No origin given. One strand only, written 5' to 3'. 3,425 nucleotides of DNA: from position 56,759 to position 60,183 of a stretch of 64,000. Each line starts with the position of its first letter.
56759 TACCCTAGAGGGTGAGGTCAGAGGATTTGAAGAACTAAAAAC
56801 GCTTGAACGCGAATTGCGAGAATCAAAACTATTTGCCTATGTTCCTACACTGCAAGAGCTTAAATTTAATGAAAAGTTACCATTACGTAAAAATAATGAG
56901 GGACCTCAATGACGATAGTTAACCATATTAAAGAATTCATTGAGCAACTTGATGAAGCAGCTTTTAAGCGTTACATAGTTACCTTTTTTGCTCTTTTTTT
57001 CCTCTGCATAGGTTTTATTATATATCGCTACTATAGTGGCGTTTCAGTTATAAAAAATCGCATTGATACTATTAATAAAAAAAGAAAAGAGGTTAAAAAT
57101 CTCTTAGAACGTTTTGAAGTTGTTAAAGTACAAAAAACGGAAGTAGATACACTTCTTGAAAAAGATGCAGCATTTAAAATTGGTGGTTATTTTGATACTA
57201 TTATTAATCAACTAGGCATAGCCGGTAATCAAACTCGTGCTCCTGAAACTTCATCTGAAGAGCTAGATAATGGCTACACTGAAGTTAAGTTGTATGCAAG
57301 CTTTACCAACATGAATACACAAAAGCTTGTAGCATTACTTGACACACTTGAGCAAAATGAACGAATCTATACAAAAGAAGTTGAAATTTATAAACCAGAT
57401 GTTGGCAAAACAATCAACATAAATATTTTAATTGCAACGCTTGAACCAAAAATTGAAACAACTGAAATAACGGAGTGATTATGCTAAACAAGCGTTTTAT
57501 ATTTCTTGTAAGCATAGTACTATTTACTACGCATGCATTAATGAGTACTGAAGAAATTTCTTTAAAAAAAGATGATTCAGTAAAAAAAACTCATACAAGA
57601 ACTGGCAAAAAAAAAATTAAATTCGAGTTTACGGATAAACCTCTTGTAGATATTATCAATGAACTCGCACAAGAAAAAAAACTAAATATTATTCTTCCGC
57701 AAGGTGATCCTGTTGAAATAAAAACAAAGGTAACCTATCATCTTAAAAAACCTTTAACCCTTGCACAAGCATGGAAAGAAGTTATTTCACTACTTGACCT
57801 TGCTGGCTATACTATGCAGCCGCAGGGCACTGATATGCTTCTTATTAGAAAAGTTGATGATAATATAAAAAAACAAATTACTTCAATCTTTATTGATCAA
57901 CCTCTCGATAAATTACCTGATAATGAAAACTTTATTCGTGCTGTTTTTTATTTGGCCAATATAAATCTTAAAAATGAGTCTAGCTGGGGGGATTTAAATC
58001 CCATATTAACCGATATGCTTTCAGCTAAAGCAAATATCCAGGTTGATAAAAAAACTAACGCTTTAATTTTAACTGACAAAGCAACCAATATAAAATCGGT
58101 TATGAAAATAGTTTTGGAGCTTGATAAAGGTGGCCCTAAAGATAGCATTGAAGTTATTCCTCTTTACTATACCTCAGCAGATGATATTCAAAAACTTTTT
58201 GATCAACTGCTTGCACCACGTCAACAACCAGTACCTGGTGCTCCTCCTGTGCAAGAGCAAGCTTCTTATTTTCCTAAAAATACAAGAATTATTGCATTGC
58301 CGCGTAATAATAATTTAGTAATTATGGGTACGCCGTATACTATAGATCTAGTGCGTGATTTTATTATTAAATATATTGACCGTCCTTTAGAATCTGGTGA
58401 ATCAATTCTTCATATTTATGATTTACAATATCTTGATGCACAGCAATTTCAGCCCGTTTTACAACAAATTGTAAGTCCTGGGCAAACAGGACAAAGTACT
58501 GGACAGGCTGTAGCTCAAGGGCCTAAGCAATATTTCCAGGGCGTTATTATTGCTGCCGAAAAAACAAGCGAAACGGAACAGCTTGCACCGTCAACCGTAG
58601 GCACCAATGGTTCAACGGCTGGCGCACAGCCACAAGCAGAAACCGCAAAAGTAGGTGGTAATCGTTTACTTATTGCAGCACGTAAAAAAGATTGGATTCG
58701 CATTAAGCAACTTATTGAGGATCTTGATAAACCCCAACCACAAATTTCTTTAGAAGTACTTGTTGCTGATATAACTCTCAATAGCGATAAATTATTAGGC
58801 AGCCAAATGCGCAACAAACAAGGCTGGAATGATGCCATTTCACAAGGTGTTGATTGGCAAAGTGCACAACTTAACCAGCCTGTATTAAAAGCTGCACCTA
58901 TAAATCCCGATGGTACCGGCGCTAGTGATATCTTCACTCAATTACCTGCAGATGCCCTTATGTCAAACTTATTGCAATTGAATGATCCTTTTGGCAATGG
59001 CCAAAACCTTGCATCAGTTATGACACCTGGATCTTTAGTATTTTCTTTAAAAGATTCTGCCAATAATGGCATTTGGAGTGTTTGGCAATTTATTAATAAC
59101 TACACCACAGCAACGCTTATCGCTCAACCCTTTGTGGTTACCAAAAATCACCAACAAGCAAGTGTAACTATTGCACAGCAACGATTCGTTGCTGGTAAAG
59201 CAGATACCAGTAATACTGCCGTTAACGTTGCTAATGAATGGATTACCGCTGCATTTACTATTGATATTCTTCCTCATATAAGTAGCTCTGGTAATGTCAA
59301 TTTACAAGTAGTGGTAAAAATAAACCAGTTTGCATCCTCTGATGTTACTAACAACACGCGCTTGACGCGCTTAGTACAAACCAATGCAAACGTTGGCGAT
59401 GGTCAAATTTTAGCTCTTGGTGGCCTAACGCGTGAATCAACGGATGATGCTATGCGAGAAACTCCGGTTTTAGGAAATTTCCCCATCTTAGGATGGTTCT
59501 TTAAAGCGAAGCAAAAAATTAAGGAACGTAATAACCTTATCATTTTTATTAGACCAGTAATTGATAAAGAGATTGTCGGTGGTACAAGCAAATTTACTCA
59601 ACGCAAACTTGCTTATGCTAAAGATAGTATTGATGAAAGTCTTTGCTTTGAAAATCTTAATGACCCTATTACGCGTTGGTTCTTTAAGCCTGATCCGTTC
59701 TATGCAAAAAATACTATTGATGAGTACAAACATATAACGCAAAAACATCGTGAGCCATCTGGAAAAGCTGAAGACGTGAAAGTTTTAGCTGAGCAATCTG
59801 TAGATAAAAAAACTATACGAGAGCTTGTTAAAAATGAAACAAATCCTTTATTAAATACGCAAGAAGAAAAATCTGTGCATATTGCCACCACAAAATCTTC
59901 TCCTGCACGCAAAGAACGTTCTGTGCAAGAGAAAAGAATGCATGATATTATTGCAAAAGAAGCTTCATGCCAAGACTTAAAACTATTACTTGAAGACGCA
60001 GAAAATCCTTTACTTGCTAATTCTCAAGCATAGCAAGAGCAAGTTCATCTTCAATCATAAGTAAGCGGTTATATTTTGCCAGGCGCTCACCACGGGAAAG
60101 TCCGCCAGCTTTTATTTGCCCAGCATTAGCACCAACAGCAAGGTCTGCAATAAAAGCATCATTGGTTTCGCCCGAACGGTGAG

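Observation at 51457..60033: Five-gene translationally coupled operon with two paralogous secretins flanking PilM-N/GspL-like and PilO/GspM-like genes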

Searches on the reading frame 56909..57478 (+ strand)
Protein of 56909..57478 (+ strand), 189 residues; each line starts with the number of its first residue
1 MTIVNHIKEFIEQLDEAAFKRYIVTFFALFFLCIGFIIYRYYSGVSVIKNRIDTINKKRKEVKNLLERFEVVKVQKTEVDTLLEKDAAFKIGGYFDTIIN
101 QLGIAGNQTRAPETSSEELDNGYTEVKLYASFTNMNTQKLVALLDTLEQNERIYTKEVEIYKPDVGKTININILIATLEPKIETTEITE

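Call 3: search_protein_families(library=pfam, proteins=[window:56909-57478:+], max_evalue=0.1)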
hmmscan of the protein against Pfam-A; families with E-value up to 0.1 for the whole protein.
window:56909-57478:+ (189 aa): 1 family
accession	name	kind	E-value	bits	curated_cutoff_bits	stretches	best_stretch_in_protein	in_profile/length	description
PF25373.1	SBNO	-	0.014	16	24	0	128-172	20-64/119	SBNO alpha/beta domain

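Call 4: search_protein_families(library=ncbifam, proteins=[window:56909-57478:+], max_evalue=0.1)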
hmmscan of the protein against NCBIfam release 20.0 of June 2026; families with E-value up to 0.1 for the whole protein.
window:56909-57478:+ (189 aa): 0 families

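Call 25: search_solved_structures(query=A3, max_evalue=10, show_alignments=2)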
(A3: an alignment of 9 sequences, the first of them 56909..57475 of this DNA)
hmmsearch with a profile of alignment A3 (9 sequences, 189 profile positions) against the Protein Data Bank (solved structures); distinct sequences matched with E-value up to 10: 3.
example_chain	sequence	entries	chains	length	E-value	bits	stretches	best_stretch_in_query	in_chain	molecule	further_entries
7anz_B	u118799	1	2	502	0.078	15.8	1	32-73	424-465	Tubulin gamma chain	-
9h9q_A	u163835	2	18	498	0.081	15.8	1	32-73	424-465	Tubulin gamma chain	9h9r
3h36_A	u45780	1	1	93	0.16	14.8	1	91-151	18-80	Polyribonucleotide nucleotidyltransferase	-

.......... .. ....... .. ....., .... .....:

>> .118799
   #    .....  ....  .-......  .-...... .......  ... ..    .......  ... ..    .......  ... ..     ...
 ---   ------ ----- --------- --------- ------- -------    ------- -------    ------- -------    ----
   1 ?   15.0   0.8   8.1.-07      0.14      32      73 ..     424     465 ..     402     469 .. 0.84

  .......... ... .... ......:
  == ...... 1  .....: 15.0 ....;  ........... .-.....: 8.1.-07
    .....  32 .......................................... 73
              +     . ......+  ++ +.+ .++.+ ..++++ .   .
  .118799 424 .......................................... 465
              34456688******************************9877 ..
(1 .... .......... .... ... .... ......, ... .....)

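Call 28: find_homologous_proteins(query=window:56909-57478:+, max_evalue=0.01)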
Query window:56909-57478:+ (189 aa): 57 proteins with E <= 0.01 among 181 candidates.
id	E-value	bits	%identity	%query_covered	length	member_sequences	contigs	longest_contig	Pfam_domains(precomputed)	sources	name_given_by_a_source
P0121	1.2e-114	398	100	100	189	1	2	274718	-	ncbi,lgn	ncbi:MAG: hypothetical protein AB7R69_02715 [Candidatus Babeliales bacterium]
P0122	2.6e-75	270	66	100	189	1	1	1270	-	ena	-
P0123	1.3e-74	268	66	100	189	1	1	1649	-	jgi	-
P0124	1.0e-72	262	68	100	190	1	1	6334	-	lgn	-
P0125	1.0e-72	262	65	100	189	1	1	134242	-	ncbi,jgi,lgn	jgi:hypothetical protein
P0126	6.5e-72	259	65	100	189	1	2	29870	-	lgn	-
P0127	3.6e-70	253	65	100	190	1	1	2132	-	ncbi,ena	-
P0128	2.4e-69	251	62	100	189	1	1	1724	-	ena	-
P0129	8.1e-69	249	63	100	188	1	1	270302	-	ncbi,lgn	ncbi:MAG: hypothetical protein WDZ41_03115 [Candidatus Babeliales bacterium]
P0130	1.5e-68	248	61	100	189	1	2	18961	-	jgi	jgi:exonuclease III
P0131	2.8e-68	247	62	100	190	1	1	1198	-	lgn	-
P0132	1.0e-67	245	63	100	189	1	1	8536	-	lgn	-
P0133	6.8e-66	239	60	100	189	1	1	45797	-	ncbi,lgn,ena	-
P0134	8.1e-66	239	69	88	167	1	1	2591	-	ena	-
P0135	2.5e-65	238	61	100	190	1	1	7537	-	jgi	jgi:hypothetical protein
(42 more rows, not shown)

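Call 36: predict_structure(alignment_id=A5)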
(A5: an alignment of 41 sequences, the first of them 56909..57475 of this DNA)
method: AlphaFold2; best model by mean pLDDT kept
length: 189 residues; sequences in the alignment: 41
mean_pLDDT: 88.7   pTM: 0.60
mean pLDDT of the five models: 88.7, 87.2, 87.2, 85.7, 85.7
residues with pLDDT >= 90: 113; 70-90: 65; 50-70: 5; < 50: 6
segments of 3 or more residues with pLDDT < 50: 184-189
pLDDT, mean of each block of 10 residues (from residue 1): 84 87 94 97 95 96 94 88 87 93 91 88 91 92 93 92 82 91 48
secondary structure, 60 per line:
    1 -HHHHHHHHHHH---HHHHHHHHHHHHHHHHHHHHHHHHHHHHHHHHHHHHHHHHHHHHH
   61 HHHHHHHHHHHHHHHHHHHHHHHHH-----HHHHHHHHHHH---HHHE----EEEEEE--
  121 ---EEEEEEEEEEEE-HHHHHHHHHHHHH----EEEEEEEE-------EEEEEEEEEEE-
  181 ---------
elements in order: H2-12 H16-85 H91-101 E113-118 E124-135 H137-149 E154-161 E169-179

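Call 40: fold_search(model_id=the predicted structure, library=pdb)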
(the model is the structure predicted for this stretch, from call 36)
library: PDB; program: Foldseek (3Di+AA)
matches with E <= 10: 1420; with E <= 0.001: 0
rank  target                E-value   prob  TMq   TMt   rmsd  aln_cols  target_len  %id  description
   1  2rjz_A                1.5e-03  1.00  0.45  0.59   3.7       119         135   17  Crystal structure of the type 4 fimbrial biogenesis protein PilO from Pseudomonas aeruginosa (released 2007-11-06)
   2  3jc8_Oa               1.5e-03  1.00  0.41  0.41  13.1       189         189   10  Architectural model of the type IVa pilus machine in a piliated state (released 2016-03-16)
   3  2rjz_B                3.1e-03  1.00  0.43  0.59   3.7       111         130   15  Crystal structure of the type 4 fimbrial biogenesis protein PilO from Pseudomonas aeruginosa (released 2007-11-06)
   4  5uvr                  1.1e-02  1.00  0.38  0.67   3.0        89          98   15  The core region of PilO from the type IV pilus system of Pseudomonas aeruginosa (released 2018-02-21)
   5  8fwm_AS               1.6e-02  0.96  0.23  0.25   7.3       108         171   10  Structure of tail-neck junction of Agrobacterium phage Milano (released 2023-12-06)
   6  9ilv_A                2.7e-02  0.92  0.26  0.29   4.8       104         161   12  Structure of the bacteriophage T5 connector complex (released 2024-09-04)
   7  8fwm_AT               2.8e-02  0.92  0.23  0.25   7.3       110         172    9  Structure of tail-neck junction of Agrobacterium phage Milano (released 2023-12-06)
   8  9b45_S                2.8e-02  0.82  0.21  0.23  10.9       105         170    8  Pseudomonas phage Pa193 baseplate complex and tail fiber (released 2024-10-16)
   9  9cuy_K                3.0e-02  0.66  0.22  0.18  16.2       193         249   10  Bacteriophage PhiTE extended baseplate (released 2025-04-16)
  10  8bcu_A                3.3e-02  0.82  0.23  0.26   5.5       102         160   12  Cryo-EM structure of the proximal end of bacteriophage T5 tail, after interaction with its receptor : p142 tail termin (released 2023-11-01)
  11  9hv5                  3.3e-02  0.57  0.20  0.05  15.3       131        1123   11  CryoEM map of the large glutamate dehydrogenase composed of 180 kDa subunits from Mycobacterium smegmatis obtained in th (released 2026-01-14)
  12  9g8s_S                3.5e-02  0.80  0.22  0.21  11.9       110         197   13  C3 reconstruction of extended phiCD508 needle (released 2025-04-09)
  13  9hv0                  4.5e-02  0.60  0.19  0.05  13.4       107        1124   11  CryoEM map of the large glutamate dehydrogenase composed of 180 kDa subunits from Mycobacterium smegmatis obtained in th (released 2026-01-14)
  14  8eon_A                5.0e-02  0.89  0.23  0.25  11.4       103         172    9  Pseudomonas phage E217 baseplate complex (released 2023-07-26)
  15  4iae_A                5.0e-02  0.47  0.21  0.22  11.3       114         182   18  Crystal structure of BAY 60-2770 bound to nostoc H-NOX domain (released 2013-11-20)
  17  1uv7_A                5.3e-02  0.99  0.26  0.60   5.7        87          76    9  periplasmic domain of EpsM from Vibrio cholerae (released 2004-04-23)
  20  1uv7_B                6.0e-02  0.99  0.27  0.64   5.5        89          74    9  periplasmic domain of EpsM from Vibrio cholerae (released 2004-04-23)
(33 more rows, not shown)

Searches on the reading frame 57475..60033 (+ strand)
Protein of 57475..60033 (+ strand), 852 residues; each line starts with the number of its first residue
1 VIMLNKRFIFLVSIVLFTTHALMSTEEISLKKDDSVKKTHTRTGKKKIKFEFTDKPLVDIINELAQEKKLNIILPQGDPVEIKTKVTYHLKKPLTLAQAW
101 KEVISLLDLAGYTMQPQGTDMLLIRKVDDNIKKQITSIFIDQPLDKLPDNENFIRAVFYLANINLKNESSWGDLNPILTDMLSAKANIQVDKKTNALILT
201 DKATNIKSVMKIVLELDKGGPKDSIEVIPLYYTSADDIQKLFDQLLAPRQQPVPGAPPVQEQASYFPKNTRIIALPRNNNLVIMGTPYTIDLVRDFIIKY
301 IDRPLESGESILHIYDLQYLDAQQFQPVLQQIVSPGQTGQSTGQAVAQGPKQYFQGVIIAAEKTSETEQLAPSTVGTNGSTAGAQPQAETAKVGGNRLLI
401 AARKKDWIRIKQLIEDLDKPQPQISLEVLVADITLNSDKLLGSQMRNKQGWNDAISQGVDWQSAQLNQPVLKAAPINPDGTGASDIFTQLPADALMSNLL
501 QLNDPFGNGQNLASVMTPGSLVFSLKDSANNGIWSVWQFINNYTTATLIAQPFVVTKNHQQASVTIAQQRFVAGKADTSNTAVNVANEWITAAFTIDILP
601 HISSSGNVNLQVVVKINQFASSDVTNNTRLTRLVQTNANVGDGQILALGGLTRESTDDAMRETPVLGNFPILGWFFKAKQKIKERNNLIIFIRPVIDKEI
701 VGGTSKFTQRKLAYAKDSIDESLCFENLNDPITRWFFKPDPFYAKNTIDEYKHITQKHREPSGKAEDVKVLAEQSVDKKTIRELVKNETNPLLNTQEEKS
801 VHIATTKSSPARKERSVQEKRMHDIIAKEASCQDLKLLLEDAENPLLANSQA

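Call 3: search_protein_families(library=pfam, proteins=[window:57475-60033:+], max_evalue=0.1)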
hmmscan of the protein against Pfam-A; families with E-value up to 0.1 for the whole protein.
window:57475-60033:+ (852 aa): 3 families
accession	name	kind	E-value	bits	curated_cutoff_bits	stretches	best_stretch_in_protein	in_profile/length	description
PF00263.26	Secretin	-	1.4e-31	109.8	27.5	1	542-696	4-167/169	Bacterial type II and III secretion system protein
PF03958.22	Secretin_N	-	5.1e-27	94.3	28.2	3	226-304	2-66/69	Bacterial type II/III secretion system short domain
PF21305.2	type_II_gspD_N0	-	0.0044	17.3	27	1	52-121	3-68/71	GspD-like, N0 domain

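Call 4: search_protein_families(library=ncbifam, proteins=[window:57475-60033:+], max_evalue=0.1)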
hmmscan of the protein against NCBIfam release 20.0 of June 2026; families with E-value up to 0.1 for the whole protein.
window:57475-60033:+ (852 aa): 8 families
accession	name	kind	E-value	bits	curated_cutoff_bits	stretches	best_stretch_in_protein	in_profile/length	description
TIGR02517.1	type_II_gspD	equivalog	4.2e-74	250.1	351.35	1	50-696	1-589/600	type II secretion system secretin GspD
TIGR02515.1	IV_pilus_PilQ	subfamily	2.8e-40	138.6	284.35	3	392-696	140-426/428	type IV pilus secretin PilQ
TIGR02516.1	type_III_yscC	equivalog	5.5e-27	94.4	238.45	2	375-696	188-460/463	type III secretion system outer membrane ring subunit SctC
NF010083.0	PRK13568.1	equivalog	2.2e-25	89.3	554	2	546-695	265-415/419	DNA uptake porin HofQ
TIGR02519.1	pilus_MshL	equivalog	5.6e-20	71.5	250.2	1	398-696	10-289/290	pilus (MSHA type) biogenesis protein MshL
NF007851.2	PRK10560.1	exception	1.1e-15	57.4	598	2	548-696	259-408/412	DNA uptake porin HofQ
NF042912.1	Amuc_1098_fam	equivalog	1.7e-11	42.9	750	1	631-693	730-792/805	Amuc_1098 family type IV pilus outer membrane protein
NF011873.0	PRK15346.1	equivalog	7.1e-10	38.1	524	1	544-683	340-480/499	EscC/YscC/HrcC family type III secretion system outer membrane ring protein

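Call 32: search_solved_structures(query=window:57481-60033:+, max_evalue=1e-10)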
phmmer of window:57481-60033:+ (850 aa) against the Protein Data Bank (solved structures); distinct sequences matched with E-value up to 1e-10: 12.
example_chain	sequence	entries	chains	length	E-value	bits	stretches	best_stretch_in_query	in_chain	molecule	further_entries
5zdh_A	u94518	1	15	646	5.8e-27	97.4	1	382-713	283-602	Type II secretion system protein D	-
6hcg_A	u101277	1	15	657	4.6e-21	77.9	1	530-696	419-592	Type II secretion system protein D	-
5wq7_A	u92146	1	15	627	1.5e-20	76.2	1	529-697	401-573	Putative type II secretion system protein D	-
6i1x_A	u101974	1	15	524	1.6e-20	76.1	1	530-703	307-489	Type II secretion system protein D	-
6i1y_A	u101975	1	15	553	9.6e-20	73.5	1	422-714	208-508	General secretion pathway protein GspD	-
5wq9_A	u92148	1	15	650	1.2e-19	73.3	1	526-714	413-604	Type II secretion system protein D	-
5wq8_A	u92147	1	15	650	3.7e-19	71.6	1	526-714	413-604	Type II secretion system protein D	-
5wln_G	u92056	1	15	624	2.9e-18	68.7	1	537-700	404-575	Type II secretion system protein D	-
5w68_A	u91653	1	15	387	4.6e-16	61.4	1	375-713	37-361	Putative type II secretion protein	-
4av2_A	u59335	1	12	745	1.5e-14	56.4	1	543-694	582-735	TYPE IV PILUS BIOGENESIS AND COMPETENCE PROTEIN PILQ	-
9k8v_A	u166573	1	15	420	1.6e-14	56.3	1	521-714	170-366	General secretion pathway protein D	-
9sh1_A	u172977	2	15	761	1.6e-14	56.3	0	543-694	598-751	Type IV pilus biogenesis and competence protein PilQ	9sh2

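Call 74: search_protein_representatives(protein=window:57481-60030:+)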
Query: 850 residues. Proteins with E-value up to 0.001 (for the whole library): 20846; up to 1e-10: 5105; up to 1e-30: 664. The best 150 are listed.
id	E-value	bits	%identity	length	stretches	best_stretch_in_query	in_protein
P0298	1.5e-220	750.9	52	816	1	36-794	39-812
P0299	7.7e-202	689.0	36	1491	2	44-749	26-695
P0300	1.0e-195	668.8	48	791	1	32-796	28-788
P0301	3.2e-183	627.5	46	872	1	46-790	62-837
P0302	1.3e-180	618.8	46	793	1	30-798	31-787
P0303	4.1e-179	613.9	45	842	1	5-750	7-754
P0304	1.1e-178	612.5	46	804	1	37-750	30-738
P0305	1.8e-178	611.8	46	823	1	7-749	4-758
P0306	4.8e-177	607.1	44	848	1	29-793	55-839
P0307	4.9e-177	607.0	46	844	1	28-752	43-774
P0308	1.1e-166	572.7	43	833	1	41-798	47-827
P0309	1.4e-166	572.4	41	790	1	27-795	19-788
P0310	1.8e-146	505.9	40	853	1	6-820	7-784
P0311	4.5e-146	504.6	43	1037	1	41-750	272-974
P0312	1.4e-137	476.5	40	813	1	2-797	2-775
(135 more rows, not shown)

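Call 76: find_encoding_contigs(protein=P0299, flank=10000, max_places=3)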
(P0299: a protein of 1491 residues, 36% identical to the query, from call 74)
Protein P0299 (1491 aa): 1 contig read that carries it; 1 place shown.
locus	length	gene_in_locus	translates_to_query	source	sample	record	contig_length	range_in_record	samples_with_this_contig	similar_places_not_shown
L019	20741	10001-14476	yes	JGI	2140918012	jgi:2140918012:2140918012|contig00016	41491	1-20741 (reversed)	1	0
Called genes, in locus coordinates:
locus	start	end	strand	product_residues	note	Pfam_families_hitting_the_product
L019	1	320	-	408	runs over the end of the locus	PF13173:AAA_14, PF13635:DUF4143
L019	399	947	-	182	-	-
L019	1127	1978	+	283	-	PF12784:PDDEXK_2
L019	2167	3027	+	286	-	PF11356:T2SSC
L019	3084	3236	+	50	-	-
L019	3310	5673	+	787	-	PF21305:type_II_gspD_N0 (weak), PF03958:Secretin_N (weak), PF00263:Secretin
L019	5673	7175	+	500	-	PF11104:PilM_2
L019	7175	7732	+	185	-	-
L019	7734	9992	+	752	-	PF03958:Secretin_N, PF00263:Secretin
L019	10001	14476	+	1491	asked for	PF21305:type_II_gspD_N0 (faint), PF03958:Secretin_N, PF00263:Secretin, PF03958:Secretin_N (weak), PF00263:Secretin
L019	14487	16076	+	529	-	PF09820:AAA-ATPase_like, PF08011:PDDEXK_9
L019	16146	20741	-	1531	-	?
